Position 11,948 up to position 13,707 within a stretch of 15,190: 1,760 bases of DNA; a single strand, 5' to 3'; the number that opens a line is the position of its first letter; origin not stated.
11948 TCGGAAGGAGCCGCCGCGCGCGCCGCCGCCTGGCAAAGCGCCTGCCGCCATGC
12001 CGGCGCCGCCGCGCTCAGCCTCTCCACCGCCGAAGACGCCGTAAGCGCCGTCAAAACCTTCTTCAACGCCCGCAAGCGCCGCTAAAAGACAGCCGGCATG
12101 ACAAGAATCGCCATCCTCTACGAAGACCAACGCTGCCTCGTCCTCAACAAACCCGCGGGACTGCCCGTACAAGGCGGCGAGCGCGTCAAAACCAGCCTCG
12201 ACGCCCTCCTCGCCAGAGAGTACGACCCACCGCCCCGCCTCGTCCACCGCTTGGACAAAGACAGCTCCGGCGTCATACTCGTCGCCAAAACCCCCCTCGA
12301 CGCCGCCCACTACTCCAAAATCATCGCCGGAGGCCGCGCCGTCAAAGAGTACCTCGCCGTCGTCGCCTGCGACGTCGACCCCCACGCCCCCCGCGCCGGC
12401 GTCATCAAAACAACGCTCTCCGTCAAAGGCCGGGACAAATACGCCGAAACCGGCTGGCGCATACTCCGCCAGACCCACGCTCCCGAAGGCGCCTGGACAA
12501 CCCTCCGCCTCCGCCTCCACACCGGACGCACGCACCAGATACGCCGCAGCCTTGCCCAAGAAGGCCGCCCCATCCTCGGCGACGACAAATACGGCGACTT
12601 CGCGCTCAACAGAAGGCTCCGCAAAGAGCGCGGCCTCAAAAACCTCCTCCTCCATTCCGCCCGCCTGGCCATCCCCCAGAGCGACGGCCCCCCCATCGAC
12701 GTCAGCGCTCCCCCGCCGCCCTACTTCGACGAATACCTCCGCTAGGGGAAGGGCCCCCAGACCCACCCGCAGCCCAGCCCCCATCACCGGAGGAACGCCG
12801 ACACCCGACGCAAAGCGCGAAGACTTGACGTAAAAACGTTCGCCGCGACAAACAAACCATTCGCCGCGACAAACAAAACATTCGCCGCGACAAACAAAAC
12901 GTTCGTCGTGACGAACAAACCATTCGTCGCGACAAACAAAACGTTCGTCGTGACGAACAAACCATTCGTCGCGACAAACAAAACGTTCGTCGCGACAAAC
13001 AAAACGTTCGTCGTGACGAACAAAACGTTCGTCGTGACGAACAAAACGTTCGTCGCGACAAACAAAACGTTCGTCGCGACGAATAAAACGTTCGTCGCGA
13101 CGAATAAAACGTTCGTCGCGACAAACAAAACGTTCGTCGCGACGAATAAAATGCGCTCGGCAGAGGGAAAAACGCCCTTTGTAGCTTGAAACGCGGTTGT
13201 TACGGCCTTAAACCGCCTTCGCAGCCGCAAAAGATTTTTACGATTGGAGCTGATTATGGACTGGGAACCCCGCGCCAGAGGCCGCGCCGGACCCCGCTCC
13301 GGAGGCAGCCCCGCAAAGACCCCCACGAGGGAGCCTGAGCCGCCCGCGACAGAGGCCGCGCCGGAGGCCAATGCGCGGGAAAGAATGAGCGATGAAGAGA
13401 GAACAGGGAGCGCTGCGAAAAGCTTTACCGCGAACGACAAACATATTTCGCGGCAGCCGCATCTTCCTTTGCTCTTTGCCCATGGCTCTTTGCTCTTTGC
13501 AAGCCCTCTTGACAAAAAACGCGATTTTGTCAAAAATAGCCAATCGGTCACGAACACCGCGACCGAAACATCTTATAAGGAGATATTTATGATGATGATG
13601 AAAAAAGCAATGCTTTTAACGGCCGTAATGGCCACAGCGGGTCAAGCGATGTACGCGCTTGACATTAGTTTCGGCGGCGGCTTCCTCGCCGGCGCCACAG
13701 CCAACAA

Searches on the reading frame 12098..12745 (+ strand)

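Call 29: search_protein_families(library=pfam, proteins=[window:12098-12745:+])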
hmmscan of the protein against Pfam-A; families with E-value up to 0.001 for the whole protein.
window:12098-12745:+ (215 aa): 1 family
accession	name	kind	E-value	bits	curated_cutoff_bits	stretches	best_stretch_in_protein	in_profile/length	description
PF00849.27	PseudoU_synth_2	-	3e-24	86.4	26.8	1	14-154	3-152/152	RNA pseudouridylate synthase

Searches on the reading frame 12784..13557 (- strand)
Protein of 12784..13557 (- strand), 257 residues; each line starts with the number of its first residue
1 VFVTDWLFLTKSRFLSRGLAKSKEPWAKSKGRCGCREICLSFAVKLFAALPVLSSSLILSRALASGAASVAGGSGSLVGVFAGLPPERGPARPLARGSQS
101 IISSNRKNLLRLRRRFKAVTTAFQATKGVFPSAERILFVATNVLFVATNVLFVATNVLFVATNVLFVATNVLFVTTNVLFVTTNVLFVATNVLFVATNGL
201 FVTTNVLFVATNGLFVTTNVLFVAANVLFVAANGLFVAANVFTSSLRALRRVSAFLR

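Call 29: search_protein_families(library=pfam, proteins=[window:12784-13557:-])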
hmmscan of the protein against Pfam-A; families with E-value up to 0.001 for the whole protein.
window:12784-13557:- (257 aa): 0 families

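Call 62: find_homologous_proteins(query=window:12784-13557:-, max_evalue=0.001)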
Query window:12784-13557:-: 8000 candidates shared short words with the query, none scored E <= 0.001.
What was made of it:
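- Tried and rejected: It is a spurious ORF and gave no way to find further arrays (call 62).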
